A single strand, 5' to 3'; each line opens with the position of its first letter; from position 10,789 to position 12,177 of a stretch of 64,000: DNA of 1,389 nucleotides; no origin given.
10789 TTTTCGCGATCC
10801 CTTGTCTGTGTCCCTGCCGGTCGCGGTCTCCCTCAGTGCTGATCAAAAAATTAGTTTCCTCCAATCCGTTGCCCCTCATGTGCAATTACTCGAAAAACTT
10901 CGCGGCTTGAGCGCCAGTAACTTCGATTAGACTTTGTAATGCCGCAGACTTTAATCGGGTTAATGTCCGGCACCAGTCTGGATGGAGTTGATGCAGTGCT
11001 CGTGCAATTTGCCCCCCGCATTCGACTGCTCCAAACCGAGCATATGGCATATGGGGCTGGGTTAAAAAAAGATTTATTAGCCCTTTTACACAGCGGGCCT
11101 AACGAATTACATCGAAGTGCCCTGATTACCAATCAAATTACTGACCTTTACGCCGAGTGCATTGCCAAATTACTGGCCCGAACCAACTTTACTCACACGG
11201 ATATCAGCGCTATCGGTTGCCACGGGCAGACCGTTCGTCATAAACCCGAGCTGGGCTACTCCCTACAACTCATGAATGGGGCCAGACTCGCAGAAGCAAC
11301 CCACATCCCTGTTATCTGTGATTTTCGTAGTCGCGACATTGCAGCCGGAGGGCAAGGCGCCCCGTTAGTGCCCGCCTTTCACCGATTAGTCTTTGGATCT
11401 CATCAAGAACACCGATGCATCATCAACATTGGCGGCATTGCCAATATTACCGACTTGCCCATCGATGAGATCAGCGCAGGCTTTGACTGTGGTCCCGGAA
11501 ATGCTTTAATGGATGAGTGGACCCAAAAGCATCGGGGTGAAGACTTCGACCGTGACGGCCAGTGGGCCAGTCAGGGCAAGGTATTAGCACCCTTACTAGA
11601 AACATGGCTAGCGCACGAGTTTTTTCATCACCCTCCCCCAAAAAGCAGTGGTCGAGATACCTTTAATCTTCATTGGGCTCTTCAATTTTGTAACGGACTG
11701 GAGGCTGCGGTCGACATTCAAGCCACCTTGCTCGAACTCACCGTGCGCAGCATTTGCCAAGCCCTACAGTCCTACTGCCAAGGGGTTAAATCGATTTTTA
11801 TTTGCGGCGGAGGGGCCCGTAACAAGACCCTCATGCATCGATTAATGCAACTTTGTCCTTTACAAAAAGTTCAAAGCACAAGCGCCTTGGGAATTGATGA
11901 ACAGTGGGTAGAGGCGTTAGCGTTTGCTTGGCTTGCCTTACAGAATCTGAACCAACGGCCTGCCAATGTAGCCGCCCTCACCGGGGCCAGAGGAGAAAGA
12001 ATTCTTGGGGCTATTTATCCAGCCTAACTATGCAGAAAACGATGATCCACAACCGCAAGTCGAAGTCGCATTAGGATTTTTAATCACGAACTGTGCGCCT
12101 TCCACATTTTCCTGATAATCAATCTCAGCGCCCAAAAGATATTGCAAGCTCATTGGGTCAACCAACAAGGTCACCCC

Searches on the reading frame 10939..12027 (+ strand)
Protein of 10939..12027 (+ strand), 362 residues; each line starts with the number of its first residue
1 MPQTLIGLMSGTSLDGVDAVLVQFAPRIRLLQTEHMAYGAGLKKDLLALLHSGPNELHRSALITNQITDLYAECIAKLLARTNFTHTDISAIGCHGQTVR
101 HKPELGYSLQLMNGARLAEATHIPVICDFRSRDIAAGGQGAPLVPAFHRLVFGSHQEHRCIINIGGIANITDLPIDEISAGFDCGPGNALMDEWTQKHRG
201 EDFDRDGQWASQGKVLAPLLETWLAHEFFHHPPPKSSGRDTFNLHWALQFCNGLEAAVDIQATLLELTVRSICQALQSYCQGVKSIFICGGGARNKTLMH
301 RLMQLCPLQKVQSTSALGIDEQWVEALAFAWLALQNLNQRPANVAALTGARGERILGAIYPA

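Call 59: find_encoding_contigs(protein=window:10939-12027:+, flank=10000, max_places=1)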
Protein window:10939-12027:+ (362 aa): 6 contigs read that carry it; 1 place shown.
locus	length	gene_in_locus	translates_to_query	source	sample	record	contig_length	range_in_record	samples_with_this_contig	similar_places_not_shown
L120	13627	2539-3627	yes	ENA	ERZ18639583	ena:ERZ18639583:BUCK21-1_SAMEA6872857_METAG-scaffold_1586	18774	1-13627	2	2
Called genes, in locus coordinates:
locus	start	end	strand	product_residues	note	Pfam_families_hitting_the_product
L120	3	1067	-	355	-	?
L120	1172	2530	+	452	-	PF22310:NMB0315_dom_I (weak), PF19425:Csd3_N2 (weak), PF01551:Peptidase_M23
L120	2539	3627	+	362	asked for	PF03702:AnmK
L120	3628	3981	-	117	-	PF01521:Fe-S_biosyn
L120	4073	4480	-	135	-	PF04519:Bactofilin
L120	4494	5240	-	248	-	PF20567:DUF6776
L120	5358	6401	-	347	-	PF01118:Semialdhyde_dh, PF02774:Semialdhyde_dhC, PF22698:Semialdhyde_dhC_1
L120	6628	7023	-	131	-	PF00380:Ribosomal_S9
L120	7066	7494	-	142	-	PF00572:Ribosomal_L13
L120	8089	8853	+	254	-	PF02698:DUF218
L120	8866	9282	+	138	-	PF02566:OsmC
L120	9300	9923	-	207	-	PF03232:COQ7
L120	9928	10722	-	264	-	PF00218:IGPS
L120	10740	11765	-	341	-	PF02885:Glycos_trans_3N, PF00591:Glycos_transf_3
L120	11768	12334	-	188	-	PF00117:GATase, PF07722:Peptidase_C26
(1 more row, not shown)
